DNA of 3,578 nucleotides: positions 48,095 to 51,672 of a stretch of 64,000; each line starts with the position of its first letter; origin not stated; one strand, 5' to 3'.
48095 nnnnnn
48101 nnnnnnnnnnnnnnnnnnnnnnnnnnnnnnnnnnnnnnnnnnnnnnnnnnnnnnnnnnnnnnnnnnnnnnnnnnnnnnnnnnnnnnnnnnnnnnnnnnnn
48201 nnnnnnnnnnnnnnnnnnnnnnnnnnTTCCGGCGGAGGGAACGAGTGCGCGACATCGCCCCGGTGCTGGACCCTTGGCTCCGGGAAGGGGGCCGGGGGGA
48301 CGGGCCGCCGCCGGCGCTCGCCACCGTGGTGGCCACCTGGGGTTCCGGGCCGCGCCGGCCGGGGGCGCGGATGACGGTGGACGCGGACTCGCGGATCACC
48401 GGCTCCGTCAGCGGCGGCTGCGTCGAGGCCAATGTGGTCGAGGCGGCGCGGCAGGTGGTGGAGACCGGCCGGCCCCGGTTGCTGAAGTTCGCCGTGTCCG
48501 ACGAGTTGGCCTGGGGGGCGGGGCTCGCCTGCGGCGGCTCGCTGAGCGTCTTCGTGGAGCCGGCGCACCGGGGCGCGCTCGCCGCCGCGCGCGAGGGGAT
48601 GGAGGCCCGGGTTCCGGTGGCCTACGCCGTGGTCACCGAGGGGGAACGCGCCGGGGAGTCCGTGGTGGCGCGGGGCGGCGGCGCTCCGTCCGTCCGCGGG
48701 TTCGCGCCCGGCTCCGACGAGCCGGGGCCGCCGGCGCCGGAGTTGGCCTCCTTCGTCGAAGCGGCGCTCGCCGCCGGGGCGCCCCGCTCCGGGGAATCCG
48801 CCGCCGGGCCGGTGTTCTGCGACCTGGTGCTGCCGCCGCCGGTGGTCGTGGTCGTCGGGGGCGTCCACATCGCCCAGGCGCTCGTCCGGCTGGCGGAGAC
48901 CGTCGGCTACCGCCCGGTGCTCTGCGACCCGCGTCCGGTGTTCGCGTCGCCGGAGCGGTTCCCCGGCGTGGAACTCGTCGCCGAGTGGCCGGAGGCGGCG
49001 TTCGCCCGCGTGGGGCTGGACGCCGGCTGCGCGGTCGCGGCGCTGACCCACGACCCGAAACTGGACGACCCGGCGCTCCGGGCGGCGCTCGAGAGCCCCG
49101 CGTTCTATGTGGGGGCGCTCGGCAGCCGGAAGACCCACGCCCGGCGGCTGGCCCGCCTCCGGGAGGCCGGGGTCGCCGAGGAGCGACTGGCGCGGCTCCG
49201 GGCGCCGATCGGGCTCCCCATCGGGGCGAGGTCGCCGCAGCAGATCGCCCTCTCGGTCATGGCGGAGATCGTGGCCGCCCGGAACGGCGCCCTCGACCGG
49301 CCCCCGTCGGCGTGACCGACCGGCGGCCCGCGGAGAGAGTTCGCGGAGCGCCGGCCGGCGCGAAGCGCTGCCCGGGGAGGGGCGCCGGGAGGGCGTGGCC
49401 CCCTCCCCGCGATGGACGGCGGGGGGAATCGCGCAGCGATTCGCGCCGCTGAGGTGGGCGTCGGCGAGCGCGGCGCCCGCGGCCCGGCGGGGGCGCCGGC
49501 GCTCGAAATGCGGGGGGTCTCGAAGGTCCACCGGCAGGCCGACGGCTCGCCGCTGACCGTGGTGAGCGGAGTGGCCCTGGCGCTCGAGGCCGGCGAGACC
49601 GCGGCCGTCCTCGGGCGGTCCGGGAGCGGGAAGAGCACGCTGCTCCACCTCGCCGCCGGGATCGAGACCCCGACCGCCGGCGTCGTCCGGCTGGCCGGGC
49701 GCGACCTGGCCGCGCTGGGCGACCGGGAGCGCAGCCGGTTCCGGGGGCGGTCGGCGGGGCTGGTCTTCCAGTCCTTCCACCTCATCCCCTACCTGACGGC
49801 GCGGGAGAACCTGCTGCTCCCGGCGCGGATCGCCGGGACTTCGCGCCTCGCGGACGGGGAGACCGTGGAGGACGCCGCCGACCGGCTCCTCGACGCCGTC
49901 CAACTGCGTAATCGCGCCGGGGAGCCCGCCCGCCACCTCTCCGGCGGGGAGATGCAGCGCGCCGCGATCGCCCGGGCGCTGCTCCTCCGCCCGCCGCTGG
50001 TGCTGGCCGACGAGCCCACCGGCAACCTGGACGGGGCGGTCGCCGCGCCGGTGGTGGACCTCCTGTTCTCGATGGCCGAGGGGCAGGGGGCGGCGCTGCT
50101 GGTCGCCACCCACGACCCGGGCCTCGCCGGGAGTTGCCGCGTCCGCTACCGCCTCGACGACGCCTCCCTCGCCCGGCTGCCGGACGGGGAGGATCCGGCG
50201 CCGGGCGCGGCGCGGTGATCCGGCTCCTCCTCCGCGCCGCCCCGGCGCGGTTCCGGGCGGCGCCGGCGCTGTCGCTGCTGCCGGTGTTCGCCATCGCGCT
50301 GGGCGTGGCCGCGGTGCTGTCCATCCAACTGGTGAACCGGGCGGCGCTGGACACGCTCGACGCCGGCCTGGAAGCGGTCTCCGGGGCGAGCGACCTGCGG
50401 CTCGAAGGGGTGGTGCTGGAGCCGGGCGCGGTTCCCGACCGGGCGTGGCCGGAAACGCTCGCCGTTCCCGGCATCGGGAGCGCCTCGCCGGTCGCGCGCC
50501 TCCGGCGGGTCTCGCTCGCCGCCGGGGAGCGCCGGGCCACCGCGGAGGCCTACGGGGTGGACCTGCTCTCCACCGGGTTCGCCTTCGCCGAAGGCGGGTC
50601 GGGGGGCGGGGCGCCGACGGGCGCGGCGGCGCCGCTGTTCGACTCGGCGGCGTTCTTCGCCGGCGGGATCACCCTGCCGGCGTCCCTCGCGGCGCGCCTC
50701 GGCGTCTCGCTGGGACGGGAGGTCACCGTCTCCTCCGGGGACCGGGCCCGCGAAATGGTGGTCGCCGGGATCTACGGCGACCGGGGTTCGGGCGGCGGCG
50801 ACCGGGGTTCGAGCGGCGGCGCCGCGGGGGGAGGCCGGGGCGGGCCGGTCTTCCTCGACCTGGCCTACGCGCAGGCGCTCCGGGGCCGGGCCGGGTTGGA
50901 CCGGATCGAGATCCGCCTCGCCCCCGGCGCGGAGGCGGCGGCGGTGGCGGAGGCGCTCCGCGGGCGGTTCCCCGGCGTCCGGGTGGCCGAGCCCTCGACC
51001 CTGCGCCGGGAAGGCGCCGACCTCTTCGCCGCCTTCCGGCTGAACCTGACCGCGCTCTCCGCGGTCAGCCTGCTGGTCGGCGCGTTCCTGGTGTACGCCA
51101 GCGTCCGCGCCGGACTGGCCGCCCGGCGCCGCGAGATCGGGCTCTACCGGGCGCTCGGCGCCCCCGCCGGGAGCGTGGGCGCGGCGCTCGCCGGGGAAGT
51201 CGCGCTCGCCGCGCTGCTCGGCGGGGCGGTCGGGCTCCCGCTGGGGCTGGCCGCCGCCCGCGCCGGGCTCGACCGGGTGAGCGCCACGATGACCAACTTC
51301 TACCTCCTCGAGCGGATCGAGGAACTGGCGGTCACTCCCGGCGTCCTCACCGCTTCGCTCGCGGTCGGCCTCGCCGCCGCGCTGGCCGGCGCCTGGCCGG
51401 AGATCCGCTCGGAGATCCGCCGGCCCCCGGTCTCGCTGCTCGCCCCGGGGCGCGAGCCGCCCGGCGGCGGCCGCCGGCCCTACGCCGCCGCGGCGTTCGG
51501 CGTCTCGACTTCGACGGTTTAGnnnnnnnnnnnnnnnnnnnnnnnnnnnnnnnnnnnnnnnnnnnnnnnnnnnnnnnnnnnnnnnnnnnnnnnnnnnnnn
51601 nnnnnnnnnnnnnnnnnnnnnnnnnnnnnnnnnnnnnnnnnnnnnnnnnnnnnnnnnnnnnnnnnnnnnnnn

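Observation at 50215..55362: IS1634-family element splits a two-module FtsX permease and generated a 601-bp target duplication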

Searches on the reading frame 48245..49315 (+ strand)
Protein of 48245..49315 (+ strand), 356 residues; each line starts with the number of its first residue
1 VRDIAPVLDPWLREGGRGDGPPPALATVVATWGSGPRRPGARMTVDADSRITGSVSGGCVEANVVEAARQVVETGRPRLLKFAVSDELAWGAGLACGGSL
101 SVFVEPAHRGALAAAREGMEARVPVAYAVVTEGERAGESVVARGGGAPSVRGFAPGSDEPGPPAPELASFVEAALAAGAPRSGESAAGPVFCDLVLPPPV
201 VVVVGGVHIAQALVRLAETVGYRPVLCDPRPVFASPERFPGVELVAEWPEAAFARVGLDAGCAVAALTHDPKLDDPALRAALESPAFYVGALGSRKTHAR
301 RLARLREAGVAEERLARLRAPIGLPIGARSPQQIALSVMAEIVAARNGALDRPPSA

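Call 52: search_protein_families(library=pfam, proteins=[window:48245-49315:+], max_evalue=0.001)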
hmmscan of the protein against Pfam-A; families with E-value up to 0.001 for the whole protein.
window:48245-49315:+ (356 aa): 2 families
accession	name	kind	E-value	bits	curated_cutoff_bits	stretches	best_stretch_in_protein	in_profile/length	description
PF13478.12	XdhC_C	-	9.5e-44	149.4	29.7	1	201-342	1-125/125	XdhC Rossmann domain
PF02625.21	XdhC_CoxI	-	1.2e-25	89.6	24.3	1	20-82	5-67/68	XdhC and CoxI family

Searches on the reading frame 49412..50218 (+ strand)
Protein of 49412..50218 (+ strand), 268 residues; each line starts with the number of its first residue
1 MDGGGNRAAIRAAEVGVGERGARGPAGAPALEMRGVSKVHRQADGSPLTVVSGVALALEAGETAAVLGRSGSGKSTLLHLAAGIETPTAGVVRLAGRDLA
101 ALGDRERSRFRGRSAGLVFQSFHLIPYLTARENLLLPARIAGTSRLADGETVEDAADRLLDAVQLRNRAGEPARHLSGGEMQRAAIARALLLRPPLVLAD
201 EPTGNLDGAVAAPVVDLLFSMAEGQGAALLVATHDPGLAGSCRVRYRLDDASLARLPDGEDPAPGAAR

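Call 5: search_protein_families(library=pfam, proteins=[window:49412-50218:+], max_evalue=0.01)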
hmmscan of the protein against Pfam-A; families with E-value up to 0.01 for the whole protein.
window:49412-50218:+ (268 aa): 4 families
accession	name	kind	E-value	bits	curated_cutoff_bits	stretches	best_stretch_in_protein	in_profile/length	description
PF00005.33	ABC_tran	-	5e-31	108.6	25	1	52-203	2-136/137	ABC transporter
PF13304.12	AAA_21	-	2.9e-07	31.3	27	1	125-238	183-302/304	AAA domain, putative AbiEii toxin, Type IV TA system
PF13555.12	AAA_29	-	0.0028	17.8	27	1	61-78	23-39/61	P-loop containing region of AAA domain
PF13191.12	AAA_16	-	0.0074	17.2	32.6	0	62-168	25-129/167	AAA ATPase domain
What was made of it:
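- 49412..50218 (+): ABC transporter ATP-binding subunit (LolD/MacB-type). Its stop overlaps the permease start in a GTGA overlap. Pfam ABC_tran at 5e-31 (call 5).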

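Call 6: search_protein_families(library=ncbifam, proteins=[window:49412-50218:+], max_evalue=0.01)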
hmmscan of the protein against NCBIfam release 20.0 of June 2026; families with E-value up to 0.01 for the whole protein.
window:49412-50218:+ (268 aa): 184 families (the best 25 are shown)
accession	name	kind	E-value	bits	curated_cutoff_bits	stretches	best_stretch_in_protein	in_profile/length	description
TIGR02211.1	LolD_lipo_ex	equivalog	2.3e-57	194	307.75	1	32-254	3-220/221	lipoprotein-releasing ABC transporter ATP-binding protein LolD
NF007879.0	PRK10584.1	equivalog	1.1e-51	175.8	336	1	32-253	8-224/228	putative ABC transporter ATP-binding protein YbbA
NF008639.0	PRK11629.1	equivalog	1.3e-48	165.4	360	1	48-251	22-222/234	lipoprotein-releasing ABC transporter ATP-binding protein LolD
TIGR02673.1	FtsE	equivalog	3.5e-47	160.8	264.85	1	47-243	14-204/214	cell division ATP-binding protein FtsE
NF007826.0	PRK10535.1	equivalog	5.2e-41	140.7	966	1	29-242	3-210/648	macrolide ABC transporter ATP-binding protein/permease MacB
TIGR03608.1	L_ocin_972_ABC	subfamily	8e-41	139.8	254.85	1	49-242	12-200/206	putative bacteriocin export ABC transporter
TIGR02982.1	heterocyst_DevA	subfamily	8.3e-41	140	295.8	1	46-237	16-203/220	ABC exporter ATP-binding subunit, DevA family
NF038007.1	ABC_ATP_DarD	equivalog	1.8e-35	122.4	375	1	49-235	19-200/218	darobactin export ABC transporter ATP-binding protein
NF007027.0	PRK09493.1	equivalog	6.9e-35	120.5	379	1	47-245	13-205/240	glutamine ABC transporter ATP-binding protein GlnQ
TIGR02315.1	ABC_phnC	equivalog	8e-35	120.4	266.1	1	49-239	16-209/243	phosphonate ABC transporter ATP-binding protein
TIGR02857.1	CydD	equivalog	2.6e-34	119.1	435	1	30-239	321-520/529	thiol reductant ABC exporter subunit CydD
NF007739.0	PRK10419.1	subfamily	5.3e-34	118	354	1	47-238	24-214/268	nickel ABC transporter ATP-binding protein NikE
TIGR02769.1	nickel_nikE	equivalog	7.1e-34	117.5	332.55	1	48-239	24-214/265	nickel import ATP-binding protein NikE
NF040933.2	ABC_arch_GlcV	equivalog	3.8e-33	114.8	450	1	33-236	5-202/357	glucose ABC transporter ATP-binding protein GlcV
NF008338.0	PRK11124.1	equivalog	4.8e-33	114.7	369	1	53-239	20-204/242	arginine ABC transporter ATP-binding protein ArtP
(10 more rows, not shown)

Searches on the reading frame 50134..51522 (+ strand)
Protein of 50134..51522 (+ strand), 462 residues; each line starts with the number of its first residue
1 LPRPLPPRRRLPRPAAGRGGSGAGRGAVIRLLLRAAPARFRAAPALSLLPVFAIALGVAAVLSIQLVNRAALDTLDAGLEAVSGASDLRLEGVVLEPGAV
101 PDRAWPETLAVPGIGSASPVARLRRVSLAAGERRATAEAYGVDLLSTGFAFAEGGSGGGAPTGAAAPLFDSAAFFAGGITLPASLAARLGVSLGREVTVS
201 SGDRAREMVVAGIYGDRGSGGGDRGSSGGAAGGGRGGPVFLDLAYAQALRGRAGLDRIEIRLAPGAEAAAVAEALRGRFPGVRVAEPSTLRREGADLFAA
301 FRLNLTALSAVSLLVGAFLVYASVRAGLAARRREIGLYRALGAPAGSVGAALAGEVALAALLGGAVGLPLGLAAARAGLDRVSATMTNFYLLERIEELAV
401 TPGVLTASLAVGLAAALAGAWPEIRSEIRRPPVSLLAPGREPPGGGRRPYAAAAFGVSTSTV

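Call 5: search_protein_families(library=pfam, proteins=[window:50134-51522:+], max_evalue=0.01)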
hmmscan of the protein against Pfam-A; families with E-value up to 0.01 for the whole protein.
window:50134-51522:+ (462 aa): 2 families
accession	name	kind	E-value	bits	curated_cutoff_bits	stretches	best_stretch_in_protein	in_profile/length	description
PF02687.27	FtsX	-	9.7e-15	55.1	25.5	1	307-421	2-109/120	FtsX-like permease C-terminal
PF12704.14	MacB_PCD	-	5.2e-10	40.4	27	1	47-276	1-205/207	MacB-like periplasmic core domain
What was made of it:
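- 50215..51522 (+): N-terminal permease fragment, 435 aa. It holds TM1, the MacB periplasmic core domain and TM2-TM4, then five IS-encoded residues (STSTV). The TAG stop lies inside the left inverted repeat. Pfam MacB_PCD and FtsX (call 5).
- Checked: The N-terminal fragment (50215-51522) and the C-terminal fragment (53455-55362) each contain the Pfam FtsX domain of the first module (call 5).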

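Call 6: search_protein_families(library=ncbifam, proteins=[window:50134-51522:+], max_evalue=0.01)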
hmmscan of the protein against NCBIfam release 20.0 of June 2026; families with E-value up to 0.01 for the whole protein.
window:50134-51522:+ (462 aa): 5 families
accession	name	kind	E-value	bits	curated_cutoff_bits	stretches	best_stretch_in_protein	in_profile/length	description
NF038346.1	FtsX_actino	exception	1.4e-07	31.2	250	1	267-425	145-303/308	permease-like cell division protein FtsX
TIGR03434.1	ADOP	subfamily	6.5e-06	24.5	622.3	1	261-425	634-790/803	ADOP family duplicated permease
NF007826.0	PRK10535.1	equivalog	1e-05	24.1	966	1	301-375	521-595/648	macrolide ABC transporter ATP-binding protein/permease MacB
NF041854.1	ABC_perm_YbbP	equivalog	9.8e-05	20.4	999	1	275-367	657-749/806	putative ABC transporter permease subunit YbbP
NF038347.1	FtsX_Gpos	exception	0.0065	15.9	225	1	301-383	167-249/296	permease-like cell division protein FtsX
